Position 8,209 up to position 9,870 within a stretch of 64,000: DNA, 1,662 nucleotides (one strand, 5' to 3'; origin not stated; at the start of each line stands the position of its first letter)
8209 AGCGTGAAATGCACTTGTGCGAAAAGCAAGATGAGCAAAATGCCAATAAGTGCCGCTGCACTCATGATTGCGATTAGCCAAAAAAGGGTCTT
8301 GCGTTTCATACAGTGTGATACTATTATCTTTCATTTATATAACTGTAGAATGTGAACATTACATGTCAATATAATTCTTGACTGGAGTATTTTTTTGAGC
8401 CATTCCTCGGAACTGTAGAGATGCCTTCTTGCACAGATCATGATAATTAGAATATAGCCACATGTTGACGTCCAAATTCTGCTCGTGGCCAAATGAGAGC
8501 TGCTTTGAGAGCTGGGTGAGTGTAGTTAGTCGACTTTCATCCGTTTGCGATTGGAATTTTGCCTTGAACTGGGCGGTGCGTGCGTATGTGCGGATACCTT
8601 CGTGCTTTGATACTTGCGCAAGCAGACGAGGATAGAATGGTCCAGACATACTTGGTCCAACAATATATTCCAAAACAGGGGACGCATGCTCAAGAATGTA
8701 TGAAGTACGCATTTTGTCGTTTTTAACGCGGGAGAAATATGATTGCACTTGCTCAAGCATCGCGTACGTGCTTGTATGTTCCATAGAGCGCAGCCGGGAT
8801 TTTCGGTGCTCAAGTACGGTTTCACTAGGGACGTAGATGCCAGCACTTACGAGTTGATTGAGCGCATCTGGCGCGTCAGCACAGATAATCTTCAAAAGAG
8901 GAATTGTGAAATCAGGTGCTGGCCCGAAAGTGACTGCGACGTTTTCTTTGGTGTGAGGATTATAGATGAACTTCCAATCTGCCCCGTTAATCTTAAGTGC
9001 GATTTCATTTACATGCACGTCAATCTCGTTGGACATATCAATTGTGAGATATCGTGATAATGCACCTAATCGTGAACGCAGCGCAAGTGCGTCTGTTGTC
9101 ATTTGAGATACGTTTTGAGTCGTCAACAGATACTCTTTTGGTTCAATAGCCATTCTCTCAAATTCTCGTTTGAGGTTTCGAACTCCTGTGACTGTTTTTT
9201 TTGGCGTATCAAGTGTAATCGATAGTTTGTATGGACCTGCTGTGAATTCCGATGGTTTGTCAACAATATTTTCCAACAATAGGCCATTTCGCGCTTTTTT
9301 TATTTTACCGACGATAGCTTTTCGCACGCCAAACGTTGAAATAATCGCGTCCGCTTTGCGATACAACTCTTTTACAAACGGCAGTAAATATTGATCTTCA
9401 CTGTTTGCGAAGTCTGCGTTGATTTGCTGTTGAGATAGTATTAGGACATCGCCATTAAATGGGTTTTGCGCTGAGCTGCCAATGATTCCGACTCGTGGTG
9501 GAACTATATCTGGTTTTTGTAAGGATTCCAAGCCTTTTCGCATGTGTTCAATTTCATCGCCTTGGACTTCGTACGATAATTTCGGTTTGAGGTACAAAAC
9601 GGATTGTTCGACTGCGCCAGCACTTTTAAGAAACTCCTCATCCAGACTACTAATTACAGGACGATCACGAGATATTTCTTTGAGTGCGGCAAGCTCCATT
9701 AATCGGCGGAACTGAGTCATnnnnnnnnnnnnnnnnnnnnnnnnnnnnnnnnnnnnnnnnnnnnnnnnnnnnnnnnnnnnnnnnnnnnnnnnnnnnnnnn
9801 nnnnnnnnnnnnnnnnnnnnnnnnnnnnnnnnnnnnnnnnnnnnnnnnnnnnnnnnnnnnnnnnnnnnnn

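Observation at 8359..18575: Seven-gene operon combining two different AAA+ ATPases, a vWA protein and four domain-less/coiled-coil proteins: candidate undescribed system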

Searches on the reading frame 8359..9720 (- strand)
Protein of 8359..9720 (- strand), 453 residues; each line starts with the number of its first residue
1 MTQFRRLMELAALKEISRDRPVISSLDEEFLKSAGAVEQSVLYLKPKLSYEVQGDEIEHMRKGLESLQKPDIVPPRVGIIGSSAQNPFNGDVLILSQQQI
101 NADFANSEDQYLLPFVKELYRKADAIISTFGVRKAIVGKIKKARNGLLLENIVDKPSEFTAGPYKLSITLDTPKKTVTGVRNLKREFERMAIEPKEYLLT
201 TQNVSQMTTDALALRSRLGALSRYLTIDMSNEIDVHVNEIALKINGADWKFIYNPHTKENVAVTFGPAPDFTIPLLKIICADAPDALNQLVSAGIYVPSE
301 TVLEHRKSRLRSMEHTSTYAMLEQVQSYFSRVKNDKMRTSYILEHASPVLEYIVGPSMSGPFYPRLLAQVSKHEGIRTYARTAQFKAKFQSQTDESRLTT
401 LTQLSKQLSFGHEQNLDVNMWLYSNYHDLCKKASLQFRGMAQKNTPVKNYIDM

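Call 4: search_protein_families(library=pfam, proteins=[window:8359-9720:-], max_evalue=0.1)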
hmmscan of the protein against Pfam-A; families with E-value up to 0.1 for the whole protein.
window:8359-9720:- (453 aa): 0 families

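Call 5: search_protein_families(library=padloc, proteins=[window:8359-9720:-], max_evalue=0.1)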
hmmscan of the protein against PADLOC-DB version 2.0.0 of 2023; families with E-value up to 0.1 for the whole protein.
window:8359-9720:- (453 aa): 0 families

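Call 6: search_protein_families(library=phrogs, proteins=[window:8359-9720:-], max_evalue=0.1)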
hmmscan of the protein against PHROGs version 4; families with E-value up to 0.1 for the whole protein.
window:8359-9720:- (453 aa): 0 families

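Call 7: search_protein_families(library=ncbifam, proteins=[window:8359-9720:-], max_evalue=0.1)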
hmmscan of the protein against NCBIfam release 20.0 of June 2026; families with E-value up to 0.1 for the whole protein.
window:8359-9720:- (453 aa): 1 family
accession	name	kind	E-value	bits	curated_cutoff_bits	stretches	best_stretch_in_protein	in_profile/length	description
NF005972.1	PRK08058.1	equivalog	0.098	11.8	340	0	177-211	91-125/328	DNA polymerase III subunit delta'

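Call 20: search_solved_structures(query=A3, max_evalue=10)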
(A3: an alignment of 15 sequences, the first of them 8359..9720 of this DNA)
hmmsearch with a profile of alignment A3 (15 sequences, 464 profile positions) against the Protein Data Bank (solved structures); distinct sequences matched with E-value up to 10: 2.
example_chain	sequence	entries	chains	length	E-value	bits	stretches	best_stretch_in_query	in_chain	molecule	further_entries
7bv6_B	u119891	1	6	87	0.1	14.5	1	5-51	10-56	Syntaxin-17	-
4uos_A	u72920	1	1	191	1.3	10.8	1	289-358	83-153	DESIGNED HELICAL BUNDLE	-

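Call 26: find_homologous_proteins(query=window:8359-9720:-)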
Query window:8359-9720:- (453 aa): 1 proteins with E <= 0.001 among 8000 candidates.
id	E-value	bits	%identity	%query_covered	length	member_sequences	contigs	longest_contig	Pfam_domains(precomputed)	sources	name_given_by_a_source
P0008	1.3e-297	1004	100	100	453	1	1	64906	-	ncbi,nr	ncbi:MAG TPA: hypothetical protein VK158_03100 [Acidobacteriota bacterium]|nr:hypothetical protein [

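Call 52: search_protein_representatives(protein=window:8359-9720:-)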
Query: 453 residues. Proteins with E-value up to 0.001 (for the whole library): 75; up to 1e-10: 59; up to 1e-30: 46. The best 75 are listed.
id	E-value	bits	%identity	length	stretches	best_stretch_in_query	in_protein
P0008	4.0e-298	1004.4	100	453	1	1-453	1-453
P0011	7.7e-59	216.2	34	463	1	22-437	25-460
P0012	2.1e-56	208.2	31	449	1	1-437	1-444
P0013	5.7e-56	206.8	33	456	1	3-438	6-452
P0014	1.0e-54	202.7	32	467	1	7-438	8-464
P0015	2.5e-53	198.1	32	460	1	4-437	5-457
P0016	9.0e-53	196.2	33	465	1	7-438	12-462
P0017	1.0e-52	196.1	32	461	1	23-438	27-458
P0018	3.0e-52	194.5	30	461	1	23-437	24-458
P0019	1.8e-51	191.9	30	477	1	4-438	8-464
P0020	4.5e-51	190.6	31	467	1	8-438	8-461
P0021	9.0e-51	189.6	33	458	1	1-437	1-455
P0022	6.5e-50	186.8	31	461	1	2-437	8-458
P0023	1.3e-49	185.8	34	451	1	2-438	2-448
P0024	7.7e-49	183.3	31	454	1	9-437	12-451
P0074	4.0e-08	49.2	22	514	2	347-437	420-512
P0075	7.5e-07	45.0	26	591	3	90-227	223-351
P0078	1.6e-05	40.6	20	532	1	37-437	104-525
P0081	3.2e-05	39.6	26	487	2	348-437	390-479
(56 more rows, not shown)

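Call 56: find_encoding_contigs(protein=P0078, flank=10000, max_places=3)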
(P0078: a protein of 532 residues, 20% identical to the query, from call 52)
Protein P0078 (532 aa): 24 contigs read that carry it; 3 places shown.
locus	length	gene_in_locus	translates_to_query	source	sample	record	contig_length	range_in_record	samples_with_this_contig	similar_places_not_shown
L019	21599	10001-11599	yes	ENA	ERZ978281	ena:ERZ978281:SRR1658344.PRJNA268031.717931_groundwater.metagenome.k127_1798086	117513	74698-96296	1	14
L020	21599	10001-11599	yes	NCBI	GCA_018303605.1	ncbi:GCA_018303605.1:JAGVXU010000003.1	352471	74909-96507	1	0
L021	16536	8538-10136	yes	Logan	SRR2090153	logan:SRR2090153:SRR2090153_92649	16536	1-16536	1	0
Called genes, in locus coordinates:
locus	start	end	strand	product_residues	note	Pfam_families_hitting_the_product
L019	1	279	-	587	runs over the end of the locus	-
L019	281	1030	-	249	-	-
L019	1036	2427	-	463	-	PF00899:ThiF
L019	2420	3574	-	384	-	-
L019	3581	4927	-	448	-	-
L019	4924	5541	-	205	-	-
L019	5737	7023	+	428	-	-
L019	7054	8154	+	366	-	-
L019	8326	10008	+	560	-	-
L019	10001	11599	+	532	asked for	-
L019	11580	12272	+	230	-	-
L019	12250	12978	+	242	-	-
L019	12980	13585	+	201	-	-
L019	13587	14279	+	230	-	-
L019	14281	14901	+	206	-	-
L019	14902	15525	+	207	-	-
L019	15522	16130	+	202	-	-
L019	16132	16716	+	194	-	-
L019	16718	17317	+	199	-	-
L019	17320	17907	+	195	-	-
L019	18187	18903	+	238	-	PF13173:AAA_14 (weak)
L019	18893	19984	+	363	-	PF00004:AAA (faint), PF13173:AAA_14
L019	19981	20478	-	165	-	PF00589:Phage_integrase (weak)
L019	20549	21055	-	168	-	-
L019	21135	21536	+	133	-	PF01325:Fe_dep_repress, PF13412:HTH_24 (faint), PF01047:MarR (weak), PF02742:Fe_dep_repr_C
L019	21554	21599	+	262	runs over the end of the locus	PF00005:ABC_tran, PF02463:SMC_N (weak), PF13304:AAA_21 (weak)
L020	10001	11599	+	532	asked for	-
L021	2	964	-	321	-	?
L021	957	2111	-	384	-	-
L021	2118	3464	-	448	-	-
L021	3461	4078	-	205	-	-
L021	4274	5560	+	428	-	-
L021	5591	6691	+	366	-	-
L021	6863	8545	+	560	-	-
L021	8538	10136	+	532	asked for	-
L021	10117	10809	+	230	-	-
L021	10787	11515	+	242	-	-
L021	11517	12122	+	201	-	-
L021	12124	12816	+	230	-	-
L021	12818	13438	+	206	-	-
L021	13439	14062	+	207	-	-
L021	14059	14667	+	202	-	-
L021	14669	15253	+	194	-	-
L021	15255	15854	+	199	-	-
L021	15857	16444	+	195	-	-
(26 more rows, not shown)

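Call 57: find_encoding_contigs(protein=P0074, flank=10000, max_places=3)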
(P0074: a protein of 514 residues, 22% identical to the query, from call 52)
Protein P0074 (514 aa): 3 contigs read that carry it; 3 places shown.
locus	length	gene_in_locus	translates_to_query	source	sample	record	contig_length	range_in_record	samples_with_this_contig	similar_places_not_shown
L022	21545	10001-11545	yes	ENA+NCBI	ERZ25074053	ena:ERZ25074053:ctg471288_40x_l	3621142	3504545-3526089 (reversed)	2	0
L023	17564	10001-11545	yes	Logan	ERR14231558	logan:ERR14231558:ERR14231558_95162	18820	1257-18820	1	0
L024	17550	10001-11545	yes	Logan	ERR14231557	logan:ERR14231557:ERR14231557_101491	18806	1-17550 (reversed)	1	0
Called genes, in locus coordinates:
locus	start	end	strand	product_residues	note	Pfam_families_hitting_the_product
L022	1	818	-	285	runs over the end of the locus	PF05496:RuvB_N (weak), PF00004:AAA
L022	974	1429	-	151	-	-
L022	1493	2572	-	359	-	-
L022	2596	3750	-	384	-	-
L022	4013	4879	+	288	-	PF13489:Methyltransf_23, PF13847:Methyltransf_31, PF08241:Methyltransf_11, PF08242:Methyltransf_12, PF13649:Methyltransf_25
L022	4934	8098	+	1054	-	PF07517:SecA_DEAD, PF01043:SecA_PP_bind, PF21090:P-loop_SecA, PF07516:SecA_SW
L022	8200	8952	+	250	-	-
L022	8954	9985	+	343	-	-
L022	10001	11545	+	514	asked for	-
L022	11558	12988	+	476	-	-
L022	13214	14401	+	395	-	PF00278:Orn_DAP_Arg_deC, PF02784:Orn_Arg_deC_N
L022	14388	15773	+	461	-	PF11805:DUF3326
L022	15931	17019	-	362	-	PF07885:Ion_trans_2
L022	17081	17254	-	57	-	-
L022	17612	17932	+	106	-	PF01527:HTH_Tnp_1, PF13384:HTH_23 (weak)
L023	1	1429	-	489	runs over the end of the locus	PF05496:RuvB_N (weak), PF00004:AAA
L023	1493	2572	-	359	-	-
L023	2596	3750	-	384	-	-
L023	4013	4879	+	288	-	PF13489:Methyltransf_23, PF13847:Methyltransf_31, PF08241:Methyltransf_11, PF08242:Methyltransf_12, PF13649:Methyltransf_25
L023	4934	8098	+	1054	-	PF07517:SecA_DEAD, PF01043:SecA_PP_bind, PF21090:P-loop_SecA, PF07516:SecA_SW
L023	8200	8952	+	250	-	-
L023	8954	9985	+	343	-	-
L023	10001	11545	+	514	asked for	-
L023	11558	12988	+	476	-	-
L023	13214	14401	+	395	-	PF00278:Orn_DAP_Arg_deC, PF02784:Orn_Arg_deC_N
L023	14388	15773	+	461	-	PF11805:DUF3326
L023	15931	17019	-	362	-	PF07885:Ion_trans_2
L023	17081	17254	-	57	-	-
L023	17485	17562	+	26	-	?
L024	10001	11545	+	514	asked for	-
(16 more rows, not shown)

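Call 59: search_protein_families(library=pfam, proteins=[L019:11580-12272:+, L019:12980-13585:+, L019:14281-14901:+, L019:16132-16716:+, L019:4924-5541:-, L019:3581-4927:-, L019:2420-3574:-, L019:1036-2427:-, L019:281-1030:-, L019:5737-7023:+], max_evalue=0.1)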
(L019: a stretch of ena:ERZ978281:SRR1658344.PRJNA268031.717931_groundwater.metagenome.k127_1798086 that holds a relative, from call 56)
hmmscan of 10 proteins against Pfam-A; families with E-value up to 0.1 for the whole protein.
L019:11580-12272:+ (230 aa): 0 families

L019:12980-13585:+ (201 aa): 0 families

L019:14281-14901:+ (206 aa): 0 families

L019:16132-16716:+ (194 aa): 0 families

L019:4924-5541:- (205 aa): 1 family
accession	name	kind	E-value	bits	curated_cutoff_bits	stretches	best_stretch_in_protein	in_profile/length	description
PF20380.3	DUF6675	-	0.078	12.6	27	0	142-193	147-196/254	Family of unknown function (DUF6675)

L019:3581-4927:- (448 aa): 0 families

L019:2420-3574:- (384 aa): 0 families

L019:1036-2427:- (463 aa): 7 families
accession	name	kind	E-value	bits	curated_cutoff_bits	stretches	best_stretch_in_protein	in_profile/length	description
PF00899.27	ThiF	-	1.8e-50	171.8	28.1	2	243-450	20-226/238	ThiF family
PF13241.12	NAD_binding_7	-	0.00022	22.2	22.1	0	244-359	8-89/104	Putative NAD(P)-binding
PF01488.26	Shikimate_DH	-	0.00029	21.4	24.3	1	243-274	12-43/138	Shikimate / quinate 5-dehydrogenase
PF07992.20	Pyr_redox_2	-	0.00034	20.6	26.1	1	232-281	133-179/291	Pyridine nucleotide-disulphide oxidoreductase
PF01494.25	FAD_binding_3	-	0.03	14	22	0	245-270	3-28/349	FAD binding domain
PF02719.21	Polysacc_synt_2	-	0.032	13.9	20.2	1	246-293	1-49/293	Polysaccharide biosynthesis protein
PF02254.24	TrkA_N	-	0.066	14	23.8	0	246-282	1-38/116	TrkA-N domain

L019:281-1030:- (249 aa): 2 families
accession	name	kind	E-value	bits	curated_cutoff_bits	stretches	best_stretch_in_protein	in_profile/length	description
PF20302.4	HisK-N-like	-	0.015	16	27.8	0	144-183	76-115/132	HisK-N-like globin domain of the ASK signalosome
PF05867.16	DUF851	-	0.082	12.8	26.3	0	66-139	33-107/241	Protein of unknown function (DUF851)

L019:5737-7023:+ (428 aa): 3 families
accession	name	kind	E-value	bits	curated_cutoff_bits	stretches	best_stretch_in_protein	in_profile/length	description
PF05010.19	TACC_C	-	0.045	13.9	29.9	1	143-211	40-108/201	Transforming acidic coiled-coil-containing protein (TACC), C-terminal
PF09269.16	DUF1967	-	0.061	13.8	27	0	320-365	16-61/70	Domain of unknown function (DUF1967)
PF22119.1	GST_C_8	-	0.091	13.5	30.9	0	49-108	30-86/138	Glutathione S-transferase, C-terminal domain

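Call 62: predict_structure(alignment_id=A8)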
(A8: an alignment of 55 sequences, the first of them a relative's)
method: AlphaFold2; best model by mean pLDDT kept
length: 453 residues; sequences in the alignment: 55
mean_pLDDT: 93.0   pTM: 0.87
mean pLDDT of the five models: 93.0, 91.5, 91.1, 90.6, 90.3
residues with pLDDT >= 90: 380; 70-90: 54; 50-70: 18; < 50: 1
segments of 3 or more residues with pLDDT < 50: none
pLDDT, mean of each block of 10 residues (from residue 1): 86 73 83 86 95 97 96 96 94 97 95 96 95 96 97 95 98 97 96 96 96 96 91 97 95 97 91 91 95 97 92 87 97 97 96 95 94 95 96 98 94 96 97 94 58 55
secondary structure, 60 per line:
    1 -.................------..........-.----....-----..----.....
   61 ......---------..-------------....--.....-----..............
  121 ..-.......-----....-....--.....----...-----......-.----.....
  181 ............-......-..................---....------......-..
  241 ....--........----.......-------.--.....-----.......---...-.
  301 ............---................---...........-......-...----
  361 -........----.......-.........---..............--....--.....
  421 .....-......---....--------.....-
elements in order: H2-18 H25-34 E41-44 H56-66 E91-94 H97-101 H107-122 H124-130 E136-139 E141-144 E164-169 H176-192 H194-199 H201-218 H222-225 E232-237 E239-244 E247-254 E259-265 E276-280 H286-292 E296-298 H300-312 H316-331 H335-345 H347-352 E354-356 H362-369 H374-380 H382-390 H394-407 H416-425 H427-432 E436-439 H448-452

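Call 83: find_encoding_contigs(protein=P0075, flank=10000, max_places=2)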
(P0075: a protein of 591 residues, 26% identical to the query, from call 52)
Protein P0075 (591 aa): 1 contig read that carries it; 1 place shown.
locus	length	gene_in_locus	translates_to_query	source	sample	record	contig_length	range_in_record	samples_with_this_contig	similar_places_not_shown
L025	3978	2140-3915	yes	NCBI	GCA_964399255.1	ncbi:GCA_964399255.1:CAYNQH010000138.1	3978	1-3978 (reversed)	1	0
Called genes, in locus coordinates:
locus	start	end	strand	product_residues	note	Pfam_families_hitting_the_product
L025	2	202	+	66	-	?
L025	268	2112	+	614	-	PF00004:AAA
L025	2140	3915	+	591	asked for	PF20343:DUF6638 (weak)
